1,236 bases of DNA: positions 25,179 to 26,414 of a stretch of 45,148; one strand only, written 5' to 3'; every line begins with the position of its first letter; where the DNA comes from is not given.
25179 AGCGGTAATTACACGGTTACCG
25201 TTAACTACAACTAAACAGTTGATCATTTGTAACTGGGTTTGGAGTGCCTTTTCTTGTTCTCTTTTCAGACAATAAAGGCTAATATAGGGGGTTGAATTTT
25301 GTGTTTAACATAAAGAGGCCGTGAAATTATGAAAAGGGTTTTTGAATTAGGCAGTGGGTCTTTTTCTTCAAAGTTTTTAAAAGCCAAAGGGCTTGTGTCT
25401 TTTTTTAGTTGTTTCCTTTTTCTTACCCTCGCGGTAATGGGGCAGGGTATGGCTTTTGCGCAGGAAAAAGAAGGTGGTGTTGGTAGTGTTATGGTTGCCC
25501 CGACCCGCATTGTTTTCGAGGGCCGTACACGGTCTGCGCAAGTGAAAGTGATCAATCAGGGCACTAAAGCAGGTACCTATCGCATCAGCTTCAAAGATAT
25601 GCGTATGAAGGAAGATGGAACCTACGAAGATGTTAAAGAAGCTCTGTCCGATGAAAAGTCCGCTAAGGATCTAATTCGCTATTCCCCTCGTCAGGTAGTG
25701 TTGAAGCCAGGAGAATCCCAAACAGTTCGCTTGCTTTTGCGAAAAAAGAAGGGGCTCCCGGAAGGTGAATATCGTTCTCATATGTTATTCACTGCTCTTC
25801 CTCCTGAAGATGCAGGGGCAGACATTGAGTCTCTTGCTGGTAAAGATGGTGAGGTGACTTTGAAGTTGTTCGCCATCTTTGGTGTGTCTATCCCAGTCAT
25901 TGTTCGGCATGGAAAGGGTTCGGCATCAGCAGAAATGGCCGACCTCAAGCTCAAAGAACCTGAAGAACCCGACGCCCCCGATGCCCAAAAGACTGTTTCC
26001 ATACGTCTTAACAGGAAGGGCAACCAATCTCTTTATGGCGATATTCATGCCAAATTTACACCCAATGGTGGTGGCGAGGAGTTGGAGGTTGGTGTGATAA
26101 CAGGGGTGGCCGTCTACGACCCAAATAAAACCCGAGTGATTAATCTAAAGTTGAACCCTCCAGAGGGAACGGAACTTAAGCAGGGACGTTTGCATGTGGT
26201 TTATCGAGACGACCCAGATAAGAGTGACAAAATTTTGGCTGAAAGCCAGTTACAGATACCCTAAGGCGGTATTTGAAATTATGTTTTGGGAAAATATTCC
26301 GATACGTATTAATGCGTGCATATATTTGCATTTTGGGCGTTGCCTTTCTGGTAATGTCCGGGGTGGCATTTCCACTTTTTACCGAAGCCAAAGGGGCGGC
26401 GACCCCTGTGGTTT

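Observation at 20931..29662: Island cargo is a complete chaperone-usher-like fibre locus built from DUF4402/SCPU-like subunits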

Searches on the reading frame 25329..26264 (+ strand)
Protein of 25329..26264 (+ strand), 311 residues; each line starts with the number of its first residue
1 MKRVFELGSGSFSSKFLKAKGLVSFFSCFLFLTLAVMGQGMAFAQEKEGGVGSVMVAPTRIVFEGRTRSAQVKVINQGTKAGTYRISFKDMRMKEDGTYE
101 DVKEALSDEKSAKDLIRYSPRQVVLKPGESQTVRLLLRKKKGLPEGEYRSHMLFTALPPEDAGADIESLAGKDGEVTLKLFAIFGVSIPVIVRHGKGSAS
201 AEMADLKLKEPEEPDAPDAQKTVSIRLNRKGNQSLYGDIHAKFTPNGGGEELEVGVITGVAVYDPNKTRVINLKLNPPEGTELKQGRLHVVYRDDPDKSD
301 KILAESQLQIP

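Call 4: search_protein_families(library=pfam, proteins=[window:25329-26264:+], max_evalue=1)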
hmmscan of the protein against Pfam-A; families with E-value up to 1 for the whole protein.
window:25329-26264:+ (311 aa): 9 families
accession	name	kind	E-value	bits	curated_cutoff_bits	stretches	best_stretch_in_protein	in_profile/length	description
PF00345.26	PapD_N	-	1.8e-06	28.4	23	1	54-162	2-100/126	Pili and flagellar-assembly chaperone, PapD N-terminal domain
PF06280.18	fn3_5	-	6.3e-05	24.1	27.6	1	66-144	8-85/112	Fn3-like domain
PF14016.12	DUF4232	-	0.00056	20.5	27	1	68-165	19-105/129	Domain of unknown function (DUF4232)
PF20251.4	Big_14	-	0.0043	17.4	27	1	63-149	14-89/104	Bacterial Ig-like domain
PF24816.2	Ig_CFAP65__9th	-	0.039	14.4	24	1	65-138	68-143/170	Cilia- and flagella-associated protein 65-like, Ig-like domain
PF22544.2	HYDIN_VesB_CFA65-like_Ig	-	0.15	12.7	25.5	0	113-135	46-68/100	HYDIN/CFA65/VesB-like, Ig-like domain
PF22074.2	Cep192_D5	-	0.18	11.7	27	1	63-139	19-82/178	Cep192 domain 5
PF06030.18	WxLIP_PGBD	-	0.2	12.2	27.3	1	65-137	26-102/121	WxL Interacting Protein, peptidoglycan binding domain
PF14310.12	Fn3-like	-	0.21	12.2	25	0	122-140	26-44/71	Fibronectin type III-like domain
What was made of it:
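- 25329..26264 (+): Periplasmic PapD-like chaperone (311-aa precursor). PapD_N 28.4 bits against cut-off 23 (call 4).
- Checked: 25329-26264 (311 aa) contains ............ and hits PapD_N at 28.4 bits (cut-off 23; call 4).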

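Call 5: search_protein_families(library=ncbifam, proteins=[window:25329-26264:+], max_evalue=1)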
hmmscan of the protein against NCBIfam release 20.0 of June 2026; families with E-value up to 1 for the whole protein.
window:25329-26264:+ (311 aa): 3 families
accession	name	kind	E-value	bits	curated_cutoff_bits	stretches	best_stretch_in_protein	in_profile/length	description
NF011823.0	PRK15295.1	equivalog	0.032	13.5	309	1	52-82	20-50/227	fimbrial assembly chaperone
TIGR02542.1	T_forsyth_147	domain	0.11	12.4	67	0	61-94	99-129/145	TANFOR domain-containing protein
NF007398.0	PRK09926.1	equivalog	0.14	11.6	285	0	51-80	24-53/246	fimbrial chaperone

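Call 7: search_solved_structures(query=window:25329-26264:+, max_evalue=1, show_alignments=2)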
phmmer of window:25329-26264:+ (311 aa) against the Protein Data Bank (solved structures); distinct sequences matched with E-value up to 1: 7.
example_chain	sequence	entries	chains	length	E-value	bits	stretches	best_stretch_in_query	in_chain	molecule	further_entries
1va9_A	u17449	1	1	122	0.11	15.1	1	109-205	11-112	Down syndrome cell adhesion molecule like-protein 1b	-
2mzw_A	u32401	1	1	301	0.12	15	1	229-261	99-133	Elongation factor G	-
3zz0_A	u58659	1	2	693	0.36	13.4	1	229-261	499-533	Elongation factor G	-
2xex_A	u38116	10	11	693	0.36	13.4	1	229-261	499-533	ELONGATION FACTOR G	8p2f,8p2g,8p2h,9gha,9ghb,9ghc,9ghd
3zzu_A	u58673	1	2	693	0.36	13.4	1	229-261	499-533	ELONGATION FACTOR G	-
3zzt_A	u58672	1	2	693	0.36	13.4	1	229-261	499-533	ELONGATION FACTOR G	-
5tev_A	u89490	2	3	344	0.99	12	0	147-221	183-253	Tryptophan--tRNA ligase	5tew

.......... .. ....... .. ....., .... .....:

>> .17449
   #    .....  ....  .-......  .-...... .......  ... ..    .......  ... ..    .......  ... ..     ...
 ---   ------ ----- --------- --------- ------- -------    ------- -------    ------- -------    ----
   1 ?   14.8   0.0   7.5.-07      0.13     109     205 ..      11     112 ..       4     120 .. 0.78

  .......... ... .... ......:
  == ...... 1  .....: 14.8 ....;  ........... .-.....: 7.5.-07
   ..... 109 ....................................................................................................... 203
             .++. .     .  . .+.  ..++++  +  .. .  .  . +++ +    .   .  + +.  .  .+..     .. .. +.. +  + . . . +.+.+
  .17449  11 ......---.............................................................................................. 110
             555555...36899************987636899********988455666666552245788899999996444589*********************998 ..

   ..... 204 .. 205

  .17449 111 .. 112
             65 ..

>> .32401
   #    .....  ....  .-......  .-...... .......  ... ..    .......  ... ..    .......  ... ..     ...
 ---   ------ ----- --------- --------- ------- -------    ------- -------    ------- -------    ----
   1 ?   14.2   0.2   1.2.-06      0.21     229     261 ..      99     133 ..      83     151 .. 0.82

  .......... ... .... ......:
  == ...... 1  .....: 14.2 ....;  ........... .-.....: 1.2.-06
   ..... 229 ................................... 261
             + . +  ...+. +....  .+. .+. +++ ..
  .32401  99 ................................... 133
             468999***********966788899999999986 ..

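Call 38: search_solved_structures(query=A3, max_evalue=10, show_alignments=3)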
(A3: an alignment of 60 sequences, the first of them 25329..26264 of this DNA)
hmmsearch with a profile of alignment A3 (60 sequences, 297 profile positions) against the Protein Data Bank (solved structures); distinct sequences matched with E-value up to 10: 3.
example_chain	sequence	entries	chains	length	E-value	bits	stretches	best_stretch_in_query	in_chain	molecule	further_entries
7ar7_m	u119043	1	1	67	1.4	11.2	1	164-186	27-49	AT2G31490 protein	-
7a23_l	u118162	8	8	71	1.6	11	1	164-186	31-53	B15 | B15 -- 1 beta subcomplex subunit 4 | AT2G31490 protein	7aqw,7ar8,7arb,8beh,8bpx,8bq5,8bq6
1sau_A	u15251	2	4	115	2.4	10.4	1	78-124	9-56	sulfite reductase, desulfoviridin-type subunit gamma | sulfite reductase, desulfoviridin-type subunit gamma (dsvC)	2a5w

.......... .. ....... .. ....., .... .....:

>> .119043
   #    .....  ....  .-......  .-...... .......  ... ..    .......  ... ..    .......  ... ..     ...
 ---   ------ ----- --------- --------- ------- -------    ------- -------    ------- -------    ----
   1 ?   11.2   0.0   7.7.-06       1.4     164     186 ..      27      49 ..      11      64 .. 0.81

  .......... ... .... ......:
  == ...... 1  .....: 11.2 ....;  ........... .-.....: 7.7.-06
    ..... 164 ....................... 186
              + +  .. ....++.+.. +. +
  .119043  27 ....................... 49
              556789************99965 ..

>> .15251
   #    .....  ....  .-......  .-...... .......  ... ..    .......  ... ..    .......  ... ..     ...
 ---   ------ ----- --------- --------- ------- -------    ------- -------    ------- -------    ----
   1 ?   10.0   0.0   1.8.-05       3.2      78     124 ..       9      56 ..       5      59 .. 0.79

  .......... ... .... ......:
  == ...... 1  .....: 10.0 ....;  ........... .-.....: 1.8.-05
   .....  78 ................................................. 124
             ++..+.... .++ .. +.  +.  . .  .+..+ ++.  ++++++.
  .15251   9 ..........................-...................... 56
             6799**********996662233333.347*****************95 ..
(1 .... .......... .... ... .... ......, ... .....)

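Call 39: search_protein_families(library=pfam, alignment_id=A3, max_evalue=0.01)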
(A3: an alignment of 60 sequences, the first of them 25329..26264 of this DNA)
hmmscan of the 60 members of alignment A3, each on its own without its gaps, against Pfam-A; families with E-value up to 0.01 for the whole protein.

A. member 1, window:25329-26264:+ (311 aa): 4 families
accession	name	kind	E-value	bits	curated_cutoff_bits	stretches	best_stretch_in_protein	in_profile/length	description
PF00345.26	PapD_N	-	1.8e-06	28.4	23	1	54-162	2-100/126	Pili and flagellar-assembly chaperone, PapD N-terminal domain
PF06280.18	fn3_5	-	6.3e-05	24.1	27.6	1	66-144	8-85/112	Fn3-like domain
PF14016.12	DUF4232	-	0.00056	20.5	27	0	68-165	19-105/129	Domain of unknown function (DUF4232)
PF20251.4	Big_14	-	0.0043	17.4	27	0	63-149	14-89/104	Bacterial Ig-like domain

B. families by the number of members that match (of 60 scanned): 13 families
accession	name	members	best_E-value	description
PF00345.26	PapD_N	53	4.9e-08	Pili and flagellar-assembly chaperone, PapD N-terminal domain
PF06280.18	fn3_5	33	7.2e-08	Fn3-like domain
PF14016.12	DUF4232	17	5.2e-07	Domain of unknown function (DUF4232)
PF11614.14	FixG_C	12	4.1e-07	IG-like fold at C-terminal of FixG, putative oxidoreductase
PF22544.2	HYDIN_VesB_CFA65-like_Ig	6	9.6e-05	HYDIN/CFA65/VesB-like, Ig-like domain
PF06030.18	WxLIP_PGBD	5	0.00018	WxL Interacting Protein, peptidoglycan binding domain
PF20251.4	Big_14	4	0.0032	Bacterial Ig-like domain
PF24816.2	Ig_CFAP65__9th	3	0.0016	Cilia- and flagella-associated protein 65-like, Ig-like domain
PF10633.15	NPCBM_assoc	3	0.0035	NPCBM-associated, NEW3 domain of alpha-galactosidase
PF14310.12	Fn3-like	1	0.00085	Fibronectin type III-like domain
PF04234.18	CopC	1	0.0028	CopC domain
PF11906.13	DUF3426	1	0.0054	Protein of unknown function (DUF3426)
PF22076.2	Cep192_D6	1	0.0087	Cep192 domain 6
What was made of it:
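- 25329..26264 (+): 53 of 60 family members hit PapD_N at E<=0.01 (call 39).
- On Chaperone-usher superfamily: 53 of 60 relatives hit at E<=0.01 (call 39).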
